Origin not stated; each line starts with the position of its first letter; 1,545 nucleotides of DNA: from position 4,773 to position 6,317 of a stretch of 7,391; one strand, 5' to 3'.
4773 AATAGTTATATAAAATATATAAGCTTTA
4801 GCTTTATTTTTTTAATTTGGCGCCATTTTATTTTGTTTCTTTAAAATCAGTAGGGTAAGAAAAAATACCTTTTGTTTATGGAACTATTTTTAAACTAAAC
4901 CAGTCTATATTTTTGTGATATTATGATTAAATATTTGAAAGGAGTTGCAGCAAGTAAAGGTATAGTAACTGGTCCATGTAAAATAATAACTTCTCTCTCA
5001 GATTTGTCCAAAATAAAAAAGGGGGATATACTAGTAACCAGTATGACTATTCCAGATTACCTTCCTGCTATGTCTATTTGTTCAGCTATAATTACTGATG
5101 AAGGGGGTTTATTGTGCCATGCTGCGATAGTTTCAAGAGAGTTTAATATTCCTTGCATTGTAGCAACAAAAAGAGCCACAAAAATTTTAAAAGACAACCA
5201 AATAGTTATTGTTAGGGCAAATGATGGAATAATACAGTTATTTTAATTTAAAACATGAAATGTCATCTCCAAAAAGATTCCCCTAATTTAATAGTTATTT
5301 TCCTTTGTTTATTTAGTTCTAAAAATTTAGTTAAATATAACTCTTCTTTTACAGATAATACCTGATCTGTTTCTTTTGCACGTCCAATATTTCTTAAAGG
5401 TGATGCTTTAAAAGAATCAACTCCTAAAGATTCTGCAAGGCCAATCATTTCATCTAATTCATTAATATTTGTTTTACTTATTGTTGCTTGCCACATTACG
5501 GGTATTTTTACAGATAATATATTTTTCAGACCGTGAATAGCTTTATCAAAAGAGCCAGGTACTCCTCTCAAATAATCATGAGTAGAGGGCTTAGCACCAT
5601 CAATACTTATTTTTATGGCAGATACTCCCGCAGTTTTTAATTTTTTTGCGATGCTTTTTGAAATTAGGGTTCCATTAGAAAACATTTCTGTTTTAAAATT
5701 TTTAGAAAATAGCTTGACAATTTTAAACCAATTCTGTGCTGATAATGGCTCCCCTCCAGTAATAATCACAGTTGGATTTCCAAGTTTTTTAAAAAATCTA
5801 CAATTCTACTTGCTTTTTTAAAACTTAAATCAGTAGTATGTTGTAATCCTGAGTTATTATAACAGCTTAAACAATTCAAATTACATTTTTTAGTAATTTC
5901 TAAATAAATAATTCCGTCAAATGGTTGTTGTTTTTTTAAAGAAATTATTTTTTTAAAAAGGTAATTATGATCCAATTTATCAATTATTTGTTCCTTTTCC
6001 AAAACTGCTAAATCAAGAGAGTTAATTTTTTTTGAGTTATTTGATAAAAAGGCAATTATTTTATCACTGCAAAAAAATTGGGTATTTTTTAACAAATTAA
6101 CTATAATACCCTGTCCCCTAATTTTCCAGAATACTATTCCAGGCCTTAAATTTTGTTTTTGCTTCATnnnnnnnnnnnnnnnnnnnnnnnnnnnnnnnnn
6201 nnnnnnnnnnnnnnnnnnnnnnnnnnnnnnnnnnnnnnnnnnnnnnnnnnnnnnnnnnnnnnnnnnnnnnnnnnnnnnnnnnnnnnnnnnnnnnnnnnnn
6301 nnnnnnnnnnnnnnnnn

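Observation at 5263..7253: Radical-SAM peptide-maturation-like operon with an unrecognisable 323-aa partner protein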

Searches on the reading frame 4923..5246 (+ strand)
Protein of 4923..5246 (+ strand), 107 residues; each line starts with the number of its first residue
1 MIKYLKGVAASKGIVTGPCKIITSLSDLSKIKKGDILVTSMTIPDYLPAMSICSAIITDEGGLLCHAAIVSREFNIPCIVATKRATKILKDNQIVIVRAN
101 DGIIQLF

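Call 4: search_protein_families(library=pfam, proteins=[window:4923-5246:+], max_evalue=0.1)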
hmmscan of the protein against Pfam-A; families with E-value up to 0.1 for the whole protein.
window:4923-5246:+ (107 aa): 2 families
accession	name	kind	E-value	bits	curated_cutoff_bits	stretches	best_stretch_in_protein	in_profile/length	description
PF00391.29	PEP-utilizers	-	5.2e-24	84.1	23.1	1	31-102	1-72/72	PEP-utilising enzyme, mobile domain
PF02350.25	Epimerase_2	-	0.00019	20.9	30.6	1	29-103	237-309/347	UDP-N-acetylglucosamine 2-epimerase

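Call 5: search_protein_families(library=ncbifam, proteins=[window:4923-5246:+], max_evalue=0.1)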
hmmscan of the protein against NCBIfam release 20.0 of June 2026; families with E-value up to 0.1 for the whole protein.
window:4923-5246:+ (107 aa): 28 families (the best 25 are shown)
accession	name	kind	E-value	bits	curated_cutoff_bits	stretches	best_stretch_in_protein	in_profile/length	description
NF005057.0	PRK06464.1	equivalog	2.1e-37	128.6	598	1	5-102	358-455/798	phosphoenolpyruvate synthase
TIGR01418.1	PEP_synth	equivalog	8.6e-35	120.3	739.75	1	5-102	354-451/784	pyruvate, water dikinase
NF006153.0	PRK08296.1-5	subfamily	2.2e-28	99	578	1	4-105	503-604/608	hypothetical protein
NF006151.0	PRK08296.1-3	equivalog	1.6e-24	86.4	693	1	5-106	501-602/604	hypothetical protein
NF004877.0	PRK06241.1-2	subfamily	1.4e-22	79.9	866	1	5-106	767-867/869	phosphoenolpyruvate synthase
NF006150.0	PRK08296.1-2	subfamily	3e-22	78.6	650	1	4-105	502-603/633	hypothetical protein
NF006152.0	PRK08296.1-4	equivalog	2.1e-21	76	723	1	2-105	503-606/609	hypothetical protein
NF052632.1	undecylprod_RedH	equivalog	4.3e-21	74.6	1350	1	5-105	775-876/880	undecylprodigiosin ligase RedH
NF052631.1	prodigiosin_PigC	equivalog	4.6e-21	74.4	1300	1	4-106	778-881/883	prodigiosin ligase PigC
NF004878.0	PRK06241.1-3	subfamily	6.3e-21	74.2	945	1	5-106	788-888/891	phosphoenolpyruvate synthase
NF004880.0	PRK06241.2-1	equivalog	1.9e-20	72.4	972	1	5-106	736-836/837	phosphoenolpyruvate synthase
NF041857.1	RIF_Ptrans_rph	equivalog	3.3e-20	72.1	999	1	5-106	763-863/864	rifamycin-inactivating phosphotransferase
NF006149.0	PRK08296.1-1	equivalog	3.4e-20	71.9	730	1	5-106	465-566/568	hypothetical protein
NF004879.0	PRK06241.1-4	equivalog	5.3e-20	71.1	976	1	5-106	767-867/868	phosphoenolpyruvate synthase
NF004978.0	PRK06354.1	subfamily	2.3e-19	69.3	462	1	6-104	484-582/590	pyruvate kinase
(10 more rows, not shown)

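Call 85: search_solved_structures(query=window:4923-5246:+, max_evalue=0.00001)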
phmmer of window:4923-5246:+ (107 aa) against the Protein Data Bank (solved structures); distinct sequences matched with E-value up to 0.00001: 8.
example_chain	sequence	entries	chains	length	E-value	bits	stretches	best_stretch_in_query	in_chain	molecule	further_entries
8a8e_A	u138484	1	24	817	7.4e-27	97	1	5-104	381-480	Phosphoenolpyruvate synthase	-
9dae_A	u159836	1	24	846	2.3e-20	76.2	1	5-104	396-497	Phosphoenolpyruvate synthase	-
2ols_A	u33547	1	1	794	3.3e-19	72.5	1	7-102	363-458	Phosphoenolpyruvate synthase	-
5fbs_A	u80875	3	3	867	6.9e-17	65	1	6-106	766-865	Phosphoenolpyruvate synthase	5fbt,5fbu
5hv2_A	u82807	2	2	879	7.2e-17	65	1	6-106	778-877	Phosphoenolpyruvate synthase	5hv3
5hv1_A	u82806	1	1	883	7.2e-17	65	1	6-106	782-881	Phosphoenolpyruvate synthase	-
2e28_A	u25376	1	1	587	3.3e-13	53.2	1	28-102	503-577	Pyruvate kinase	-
3t05_A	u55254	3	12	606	1.2e-06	32.2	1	7-103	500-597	Pyruvate kinase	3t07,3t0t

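Call 89: search_protein_families(library=padloc, proteins=[window:4923-5246:+], max_evalue=0.01)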
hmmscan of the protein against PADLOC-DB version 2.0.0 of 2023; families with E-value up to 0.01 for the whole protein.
window:4923-5246:+ (107 aa): 0 families

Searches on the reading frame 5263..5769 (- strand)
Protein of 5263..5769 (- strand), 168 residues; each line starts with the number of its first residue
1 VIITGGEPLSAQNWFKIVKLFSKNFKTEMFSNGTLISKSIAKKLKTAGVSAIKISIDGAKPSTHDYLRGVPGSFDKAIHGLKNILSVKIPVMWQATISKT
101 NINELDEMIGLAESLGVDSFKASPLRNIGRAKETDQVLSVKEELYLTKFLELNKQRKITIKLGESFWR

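Call 4: search_protein_families(library=pfam, proteins=[window:5263-5769:-], max_evalue=0.1)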
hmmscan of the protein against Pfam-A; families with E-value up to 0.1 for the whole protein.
window:5263-5769:- (168 aa): 1 family
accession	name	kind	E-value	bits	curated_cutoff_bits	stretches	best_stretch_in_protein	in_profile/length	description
PF04055.27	Radical_SAM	-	9e-12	45.9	29.5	1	2-93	50-145/166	Radical SAM superfamily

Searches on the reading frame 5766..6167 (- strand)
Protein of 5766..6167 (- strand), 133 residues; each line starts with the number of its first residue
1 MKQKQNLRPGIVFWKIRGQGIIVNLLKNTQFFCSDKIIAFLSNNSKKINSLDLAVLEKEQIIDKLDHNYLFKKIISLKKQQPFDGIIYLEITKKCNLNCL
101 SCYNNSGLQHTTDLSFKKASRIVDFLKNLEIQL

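Call 4: search_protein_families(library=pfam, proteins=[window:5766-6167:-], max_evalue=0.1)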
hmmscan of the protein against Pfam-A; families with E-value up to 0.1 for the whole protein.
window:5766-6167:- (133 aa): 2 families
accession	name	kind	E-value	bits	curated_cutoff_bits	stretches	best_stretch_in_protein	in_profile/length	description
PF04055.27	Radical_SAM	-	0.057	14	29.5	1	90-127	2-41/166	Radical SAM superfamily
PF13353.11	Fer4_12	-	0.06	14.1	22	0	92-128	12-50/137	4Fe-4S single cluster domain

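Call 68: predict_structure(alignment_id=A4)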
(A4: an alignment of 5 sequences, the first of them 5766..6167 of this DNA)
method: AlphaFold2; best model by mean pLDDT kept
length: 133 residues; sequences in the alignment: 5
mean_pLDDT: 45.7   pTM: 0.34
mean pLDDT of the five models: 45.7, 45.1, 42.8, 41.0, 40.9
residues with pLDDT >= 90: 0; 70-90: 8; 50-70: 40; < 50: 85
segments of 3 or more residues with pLDDT < 50: 1-9, 46-50, 60-70, 80-133
pLDDT, mean of each block of 10 residues (from residue 1): 33 68 60 68 52 50 44 52 43 24 26 36 41 32
secondary structure, 60 per line:
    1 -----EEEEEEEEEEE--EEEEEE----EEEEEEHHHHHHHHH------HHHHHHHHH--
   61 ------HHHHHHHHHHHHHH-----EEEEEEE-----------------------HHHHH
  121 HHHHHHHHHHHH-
elements in order: E6-16 E19-24 E29-34 H35-43 H50-58 H67-80 E86-92 H116-132

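Call 70: fold_search(model_id=the predicted structure, library=pdb)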
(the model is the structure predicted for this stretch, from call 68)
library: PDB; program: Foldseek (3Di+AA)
matches with E <= 10: 209; with E <= 0.001: 0
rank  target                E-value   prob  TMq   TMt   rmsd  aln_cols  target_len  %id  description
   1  5why_B                7.9e-02  0.30  0.25  0.09  21.0       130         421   18  Structural Insights into Thioether Bond Formation in the Biosynthesis of Sactipeptides (released 2017-07-26)
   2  5why_A                3.8e-01  0.28  0.24  0.09  10.4        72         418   15  Structural Insights into Thioether Bond Formation in the Biosynthesis of Sactipeptides (released 2017-07-26)
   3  5v1u_B                3.8e-01  0.20  0.23  0.34  11.3        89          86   13  TbiB1 in Complex with the TbiA(beta) Leader Peptide (released 2018-09-05)
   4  5v1u_A                4.9e-01  0.18  0.23  0.34  11.3        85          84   13  TbiB1 in Complex with the TbiA(beta) Leader Peptide (released 2018-09-05)
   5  5v1v_A                5.5e-01  0.16  0.23  0.33  11.3        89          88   13  TbiB1 in Complex with the TbiA(alpha) Leader Peptide (released 2018-09-05)
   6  5wgg_A                5.9e-01  0.25  0.25  0.09  10.2        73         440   15  Structural Insights into Thioether Bond Formation in the Biosynthesis of Sactipeptides (released 2017-07-26)
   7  5v1u_C                9.8e-01  0.14  0.22  0.32  11.8        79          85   13  TbiB1 in Complex with the TbiA(beta) Leader Peptide (released 2018-09-05)
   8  5v1u_D                1.4e+00  0.11  0.22  0.33  11.8        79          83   13  TbiB1 in Complex with the TbiA(beta) Leader Peptide (released 2018-09-05)
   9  6lmi                  1.4e+00  0.06  0.18  0.17   9.1        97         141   12  Crystal structure of HIV-1 integrase catalytic core domain in complex with 2-(tert-butoxy)-2-[3-(3,4-dihydro-2H-1-benzop (released 2020-09-23)
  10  9rmu_C                1.6e+00  0.09  0.21  0.13   9.6        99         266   11  SIVtal integrase in complex with RNA stem-loop (focused refinement of the filament repeat unit) (released 2025-12-10)
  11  6vlh_A                1.7e+00  0.06  0.18  0.18  10.1       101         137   13  HIV Integrase Core domain (IN) in complex with dimer-spanning ligand (released 2021-01-27)
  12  7l1p_B                1.8e+00  0.06  0.17  0.17   9.9        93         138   14  HIV Integrase Core domain (IN) in complex with dimer-spanning ligand (released 2021-12-22)
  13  1k0g_A                1.9e+00  0.25  0.22  0.08   3.0        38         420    8  THE CRYSTAL STRUCTURE OF AMINODEOXYCHORISMATE SYNTHASE FROM PHOSPHATE GROWN CRYSTALS (released 2002-02-27)
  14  9jli_A                1.9e+00  0.03  0.16  0.05  16.3       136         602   12  Structure of HHV6B glycoprotein B (released 2025-06-25)
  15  1h3q                  2.1e+00  0.05  0.18  0.18  12.5        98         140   11  Crystal structure of SEDL at 2.4 Angstroms resolution (released 2002-10-15)
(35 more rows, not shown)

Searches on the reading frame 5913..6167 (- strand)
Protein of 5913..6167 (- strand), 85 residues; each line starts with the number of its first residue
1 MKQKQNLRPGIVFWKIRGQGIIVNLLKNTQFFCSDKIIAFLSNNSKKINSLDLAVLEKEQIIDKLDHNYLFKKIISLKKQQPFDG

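Call 72: search_solved_structures(query=A5, max_evalue=10)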
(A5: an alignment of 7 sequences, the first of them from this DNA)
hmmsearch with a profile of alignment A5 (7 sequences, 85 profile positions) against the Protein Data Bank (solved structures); distinct sequences matched with E-value up to 10: 2.
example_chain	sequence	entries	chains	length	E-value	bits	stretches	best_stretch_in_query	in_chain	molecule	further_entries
9g7u_A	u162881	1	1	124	0.79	13.6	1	12-54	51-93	LD36051p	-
9g7l_A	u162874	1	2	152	1.4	12.7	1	12-54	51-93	LD36051p,LD02331p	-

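Call 73: search_protein_families(library=pfam, alignment_id=A5, max_evalue=10)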
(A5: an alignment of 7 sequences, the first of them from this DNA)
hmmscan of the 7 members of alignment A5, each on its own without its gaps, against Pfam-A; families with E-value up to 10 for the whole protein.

A. member 1, seq(85 aa): 0 families

B. families by the number of members that match (of 7 scanned): 2 families
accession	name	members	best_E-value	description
PF07268.16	EppA_BapA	1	0.073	Exported protein precursor (EppA/BapA)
PF01726.22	LexA_DNA_bind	1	0.26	LexA DNA binding domain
